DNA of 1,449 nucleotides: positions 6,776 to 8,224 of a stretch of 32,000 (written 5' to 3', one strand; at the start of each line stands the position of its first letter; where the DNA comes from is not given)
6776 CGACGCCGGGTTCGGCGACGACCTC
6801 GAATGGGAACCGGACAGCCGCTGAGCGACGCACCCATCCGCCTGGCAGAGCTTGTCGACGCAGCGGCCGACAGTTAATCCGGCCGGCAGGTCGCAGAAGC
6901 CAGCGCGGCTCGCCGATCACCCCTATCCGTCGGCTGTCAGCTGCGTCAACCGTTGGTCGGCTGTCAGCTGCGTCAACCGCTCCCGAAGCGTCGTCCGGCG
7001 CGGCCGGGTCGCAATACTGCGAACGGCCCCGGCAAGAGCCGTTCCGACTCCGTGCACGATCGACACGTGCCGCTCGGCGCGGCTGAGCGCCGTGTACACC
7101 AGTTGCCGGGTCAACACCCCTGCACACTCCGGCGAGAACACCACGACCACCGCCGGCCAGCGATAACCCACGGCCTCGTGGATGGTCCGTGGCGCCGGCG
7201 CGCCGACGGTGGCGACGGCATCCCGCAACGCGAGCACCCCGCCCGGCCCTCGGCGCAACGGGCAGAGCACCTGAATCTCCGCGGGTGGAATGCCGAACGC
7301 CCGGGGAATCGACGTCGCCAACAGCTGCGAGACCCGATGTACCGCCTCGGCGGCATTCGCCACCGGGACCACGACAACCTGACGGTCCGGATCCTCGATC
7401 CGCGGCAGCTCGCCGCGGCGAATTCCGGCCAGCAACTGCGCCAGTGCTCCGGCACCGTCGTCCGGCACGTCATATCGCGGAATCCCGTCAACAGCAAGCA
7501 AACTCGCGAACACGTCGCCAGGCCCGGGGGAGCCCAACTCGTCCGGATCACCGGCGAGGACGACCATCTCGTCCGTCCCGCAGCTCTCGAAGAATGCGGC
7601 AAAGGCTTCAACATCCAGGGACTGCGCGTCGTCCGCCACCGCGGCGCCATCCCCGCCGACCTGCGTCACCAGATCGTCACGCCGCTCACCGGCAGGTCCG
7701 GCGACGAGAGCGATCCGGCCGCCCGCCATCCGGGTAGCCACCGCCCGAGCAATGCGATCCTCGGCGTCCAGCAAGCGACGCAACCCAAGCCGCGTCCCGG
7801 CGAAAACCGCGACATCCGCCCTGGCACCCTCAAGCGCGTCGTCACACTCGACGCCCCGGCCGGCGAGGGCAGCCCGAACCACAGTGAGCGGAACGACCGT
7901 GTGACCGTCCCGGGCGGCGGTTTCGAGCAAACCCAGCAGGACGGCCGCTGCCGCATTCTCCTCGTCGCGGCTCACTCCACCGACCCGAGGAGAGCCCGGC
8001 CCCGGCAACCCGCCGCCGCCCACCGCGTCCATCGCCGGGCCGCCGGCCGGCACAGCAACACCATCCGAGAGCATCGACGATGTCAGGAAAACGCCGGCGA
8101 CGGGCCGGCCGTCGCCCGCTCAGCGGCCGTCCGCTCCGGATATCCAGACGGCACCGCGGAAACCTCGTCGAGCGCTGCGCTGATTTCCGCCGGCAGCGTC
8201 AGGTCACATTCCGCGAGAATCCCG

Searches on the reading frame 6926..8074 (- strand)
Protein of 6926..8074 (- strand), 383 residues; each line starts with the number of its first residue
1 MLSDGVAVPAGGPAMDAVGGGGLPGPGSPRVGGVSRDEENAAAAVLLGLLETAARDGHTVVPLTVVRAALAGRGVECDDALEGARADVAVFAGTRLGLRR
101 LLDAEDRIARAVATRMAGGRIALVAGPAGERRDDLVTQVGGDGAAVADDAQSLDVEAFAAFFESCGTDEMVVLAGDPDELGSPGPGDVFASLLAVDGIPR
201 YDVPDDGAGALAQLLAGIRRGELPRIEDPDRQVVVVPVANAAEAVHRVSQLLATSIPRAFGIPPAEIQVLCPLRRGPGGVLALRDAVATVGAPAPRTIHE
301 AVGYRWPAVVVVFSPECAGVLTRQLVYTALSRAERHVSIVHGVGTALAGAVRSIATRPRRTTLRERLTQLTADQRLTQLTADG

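Call 70: search_protein_families(library=pfam, proteins=[window:6926-8074:-], max_evalue=0.00001)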
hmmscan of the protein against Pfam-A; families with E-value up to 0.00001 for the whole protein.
window:6926-8074:- (383 aa): 1 family
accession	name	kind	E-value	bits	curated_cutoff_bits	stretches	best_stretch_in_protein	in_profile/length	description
PF13538.12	UvrD_C_2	-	3.9e-07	30.3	27.4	1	297-340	6-52/52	UvrD-like helicase C-terminal domain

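Call 71: search_protein_families(library=padloc, proteins=[window:6926-8074:-], max_evalue=0.00001)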
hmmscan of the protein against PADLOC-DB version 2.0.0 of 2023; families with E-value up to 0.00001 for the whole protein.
window:6926-8074:- (383 aa): 2 families
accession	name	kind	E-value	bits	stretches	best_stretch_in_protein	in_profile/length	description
PDLC05065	PDC-S68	-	1.3e-07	27.8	1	297-378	1012-1088/1221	-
PDLC01148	RecD_like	-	2.4e-06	24.1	0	145-194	407-456/719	RecD/Tra ATPase fused to N-terminal HHH domain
